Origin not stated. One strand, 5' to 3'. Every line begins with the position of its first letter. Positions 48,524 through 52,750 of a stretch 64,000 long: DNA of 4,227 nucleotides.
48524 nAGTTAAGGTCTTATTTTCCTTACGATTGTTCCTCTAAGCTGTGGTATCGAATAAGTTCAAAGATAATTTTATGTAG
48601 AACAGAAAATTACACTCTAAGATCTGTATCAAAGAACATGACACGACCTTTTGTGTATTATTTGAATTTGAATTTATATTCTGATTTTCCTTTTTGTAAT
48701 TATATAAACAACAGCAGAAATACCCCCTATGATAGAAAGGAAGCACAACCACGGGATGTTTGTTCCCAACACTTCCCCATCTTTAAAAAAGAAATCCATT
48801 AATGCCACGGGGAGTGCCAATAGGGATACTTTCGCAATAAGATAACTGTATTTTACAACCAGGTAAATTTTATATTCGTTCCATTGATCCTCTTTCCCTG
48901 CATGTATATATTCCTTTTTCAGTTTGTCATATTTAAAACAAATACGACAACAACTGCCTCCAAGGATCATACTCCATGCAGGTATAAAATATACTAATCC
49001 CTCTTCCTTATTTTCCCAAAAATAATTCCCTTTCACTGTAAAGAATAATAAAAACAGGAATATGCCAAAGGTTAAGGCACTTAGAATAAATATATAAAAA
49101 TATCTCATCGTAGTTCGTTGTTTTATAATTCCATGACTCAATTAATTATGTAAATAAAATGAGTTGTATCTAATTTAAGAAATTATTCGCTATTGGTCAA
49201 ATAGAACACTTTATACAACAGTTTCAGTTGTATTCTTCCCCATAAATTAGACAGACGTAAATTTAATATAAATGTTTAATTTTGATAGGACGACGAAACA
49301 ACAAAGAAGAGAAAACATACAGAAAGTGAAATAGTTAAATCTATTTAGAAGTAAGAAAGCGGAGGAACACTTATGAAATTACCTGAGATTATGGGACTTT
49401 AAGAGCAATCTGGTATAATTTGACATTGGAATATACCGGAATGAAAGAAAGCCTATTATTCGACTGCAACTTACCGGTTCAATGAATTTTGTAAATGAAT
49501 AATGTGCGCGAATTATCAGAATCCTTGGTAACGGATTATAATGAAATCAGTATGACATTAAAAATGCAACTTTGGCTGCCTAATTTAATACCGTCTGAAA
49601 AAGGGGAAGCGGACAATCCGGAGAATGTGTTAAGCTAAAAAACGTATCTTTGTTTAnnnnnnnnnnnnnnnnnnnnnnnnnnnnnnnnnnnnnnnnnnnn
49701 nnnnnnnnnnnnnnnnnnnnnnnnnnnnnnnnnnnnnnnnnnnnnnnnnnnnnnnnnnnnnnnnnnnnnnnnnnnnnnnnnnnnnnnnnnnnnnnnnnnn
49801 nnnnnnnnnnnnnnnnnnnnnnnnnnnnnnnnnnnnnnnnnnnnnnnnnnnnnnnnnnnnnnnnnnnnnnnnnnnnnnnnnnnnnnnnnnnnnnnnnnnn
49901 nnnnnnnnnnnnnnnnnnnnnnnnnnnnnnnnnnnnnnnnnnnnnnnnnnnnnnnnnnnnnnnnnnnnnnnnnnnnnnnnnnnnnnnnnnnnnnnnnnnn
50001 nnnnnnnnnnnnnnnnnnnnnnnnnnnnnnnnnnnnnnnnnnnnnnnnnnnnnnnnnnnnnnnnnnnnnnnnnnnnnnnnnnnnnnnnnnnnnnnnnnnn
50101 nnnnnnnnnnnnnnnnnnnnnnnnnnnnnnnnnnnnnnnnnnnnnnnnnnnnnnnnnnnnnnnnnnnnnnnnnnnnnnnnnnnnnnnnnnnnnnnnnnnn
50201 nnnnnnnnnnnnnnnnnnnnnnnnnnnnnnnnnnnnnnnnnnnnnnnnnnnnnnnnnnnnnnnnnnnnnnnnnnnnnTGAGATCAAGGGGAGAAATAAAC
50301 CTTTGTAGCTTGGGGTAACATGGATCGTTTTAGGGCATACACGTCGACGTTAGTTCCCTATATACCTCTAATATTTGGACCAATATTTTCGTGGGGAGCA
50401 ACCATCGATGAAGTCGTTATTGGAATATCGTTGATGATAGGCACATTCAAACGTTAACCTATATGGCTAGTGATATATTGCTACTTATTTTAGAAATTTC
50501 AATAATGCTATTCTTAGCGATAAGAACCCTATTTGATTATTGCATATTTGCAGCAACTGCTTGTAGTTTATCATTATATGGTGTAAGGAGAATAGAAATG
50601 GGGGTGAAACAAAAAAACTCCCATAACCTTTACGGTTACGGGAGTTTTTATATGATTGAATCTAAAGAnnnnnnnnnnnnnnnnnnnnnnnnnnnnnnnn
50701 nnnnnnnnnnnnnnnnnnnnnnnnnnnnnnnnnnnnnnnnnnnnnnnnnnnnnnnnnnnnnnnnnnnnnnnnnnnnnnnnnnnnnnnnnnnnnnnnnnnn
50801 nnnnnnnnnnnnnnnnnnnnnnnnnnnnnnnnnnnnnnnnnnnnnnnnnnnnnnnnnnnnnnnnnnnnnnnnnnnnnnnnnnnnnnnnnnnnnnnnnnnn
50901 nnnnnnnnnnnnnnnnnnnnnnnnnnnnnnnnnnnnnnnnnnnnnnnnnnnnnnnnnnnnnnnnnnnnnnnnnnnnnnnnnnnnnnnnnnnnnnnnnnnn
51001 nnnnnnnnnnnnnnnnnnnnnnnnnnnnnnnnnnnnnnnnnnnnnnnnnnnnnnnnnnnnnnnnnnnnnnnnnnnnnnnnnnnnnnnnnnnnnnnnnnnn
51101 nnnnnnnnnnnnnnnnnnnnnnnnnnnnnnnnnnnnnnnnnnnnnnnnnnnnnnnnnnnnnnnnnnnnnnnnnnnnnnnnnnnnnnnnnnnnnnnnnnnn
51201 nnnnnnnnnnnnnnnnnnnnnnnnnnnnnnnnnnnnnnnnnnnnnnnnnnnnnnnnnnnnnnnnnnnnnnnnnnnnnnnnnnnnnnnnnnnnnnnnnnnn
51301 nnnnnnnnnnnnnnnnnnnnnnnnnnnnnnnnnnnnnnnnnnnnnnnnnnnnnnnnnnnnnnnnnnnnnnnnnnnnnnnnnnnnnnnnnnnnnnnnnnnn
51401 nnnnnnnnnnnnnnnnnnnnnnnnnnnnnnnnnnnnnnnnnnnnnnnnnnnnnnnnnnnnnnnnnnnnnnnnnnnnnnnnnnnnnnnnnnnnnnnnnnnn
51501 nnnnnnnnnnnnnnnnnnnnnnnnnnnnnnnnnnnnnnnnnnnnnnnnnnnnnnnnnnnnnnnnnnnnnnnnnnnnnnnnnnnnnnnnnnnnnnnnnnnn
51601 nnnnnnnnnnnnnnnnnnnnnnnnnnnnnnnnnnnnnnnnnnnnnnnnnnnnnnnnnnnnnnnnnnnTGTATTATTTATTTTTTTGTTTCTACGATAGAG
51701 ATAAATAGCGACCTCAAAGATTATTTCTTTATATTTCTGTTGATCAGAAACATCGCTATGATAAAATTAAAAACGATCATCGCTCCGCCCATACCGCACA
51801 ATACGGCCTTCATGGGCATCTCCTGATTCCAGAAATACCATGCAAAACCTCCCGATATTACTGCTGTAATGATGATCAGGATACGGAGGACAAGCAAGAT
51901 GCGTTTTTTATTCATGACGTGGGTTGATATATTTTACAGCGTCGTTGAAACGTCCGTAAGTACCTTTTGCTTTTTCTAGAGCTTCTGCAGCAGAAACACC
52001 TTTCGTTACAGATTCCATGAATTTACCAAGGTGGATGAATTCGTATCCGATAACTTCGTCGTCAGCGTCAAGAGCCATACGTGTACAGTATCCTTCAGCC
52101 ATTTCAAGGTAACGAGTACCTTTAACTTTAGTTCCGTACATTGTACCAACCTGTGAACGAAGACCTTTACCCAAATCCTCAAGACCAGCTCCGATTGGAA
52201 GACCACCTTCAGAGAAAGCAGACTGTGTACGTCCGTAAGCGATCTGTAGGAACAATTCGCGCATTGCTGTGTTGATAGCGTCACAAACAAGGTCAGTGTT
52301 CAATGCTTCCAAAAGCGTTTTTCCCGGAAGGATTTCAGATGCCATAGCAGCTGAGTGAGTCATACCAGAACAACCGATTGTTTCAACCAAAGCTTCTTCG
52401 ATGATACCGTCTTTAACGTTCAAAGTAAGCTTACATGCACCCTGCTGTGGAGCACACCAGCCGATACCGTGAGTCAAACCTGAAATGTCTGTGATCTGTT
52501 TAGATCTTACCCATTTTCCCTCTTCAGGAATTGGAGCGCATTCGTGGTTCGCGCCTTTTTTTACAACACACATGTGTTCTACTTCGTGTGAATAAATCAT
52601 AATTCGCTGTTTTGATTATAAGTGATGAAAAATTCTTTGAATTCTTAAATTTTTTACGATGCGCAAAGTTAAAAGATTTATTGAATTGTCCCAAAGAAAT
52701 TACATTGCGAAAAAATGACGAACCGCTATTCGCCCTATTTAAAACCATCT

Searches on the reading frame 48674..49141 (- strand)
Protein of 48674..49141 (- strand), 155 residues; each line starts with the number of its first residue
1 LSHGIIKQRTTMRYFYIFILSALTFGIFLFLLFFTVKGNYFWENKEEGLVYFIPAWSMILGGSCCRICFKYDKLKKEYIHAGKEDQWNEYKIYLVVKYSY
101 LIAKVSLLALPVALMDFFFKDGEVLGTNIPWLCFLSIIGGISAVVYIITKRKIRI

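Call 22: search_protein_families(library=pfam, proteins=[window:48674-49141:-], max_evalue=0.001)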
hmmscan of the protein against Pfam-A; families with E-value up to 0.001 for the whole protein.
window:48674-49141:- (155 aa): 1 family
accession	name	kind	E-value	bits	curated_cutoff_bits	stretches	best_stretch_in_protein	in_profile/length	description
PF07695.17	7TMR-DISM_7TM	-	0.00068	20.1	29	1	15-72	118-175/205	7TM diverse intracellular signalling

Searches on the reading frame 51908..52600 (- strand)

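Call 22: search_protein_families(library=pfam, proteins=[window:51908-52600:-], max_evalue=0.001)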
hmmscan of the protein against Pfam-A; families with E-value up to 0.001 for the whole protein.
window:51908-52600:- (230 aa): 1 family
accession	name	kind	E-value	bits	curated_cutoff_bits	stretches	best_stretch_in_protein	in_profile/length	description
PF01592.21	NifU_N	-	0.0003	21.4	22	1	56-113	38-95/127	NifU-like N terminal domain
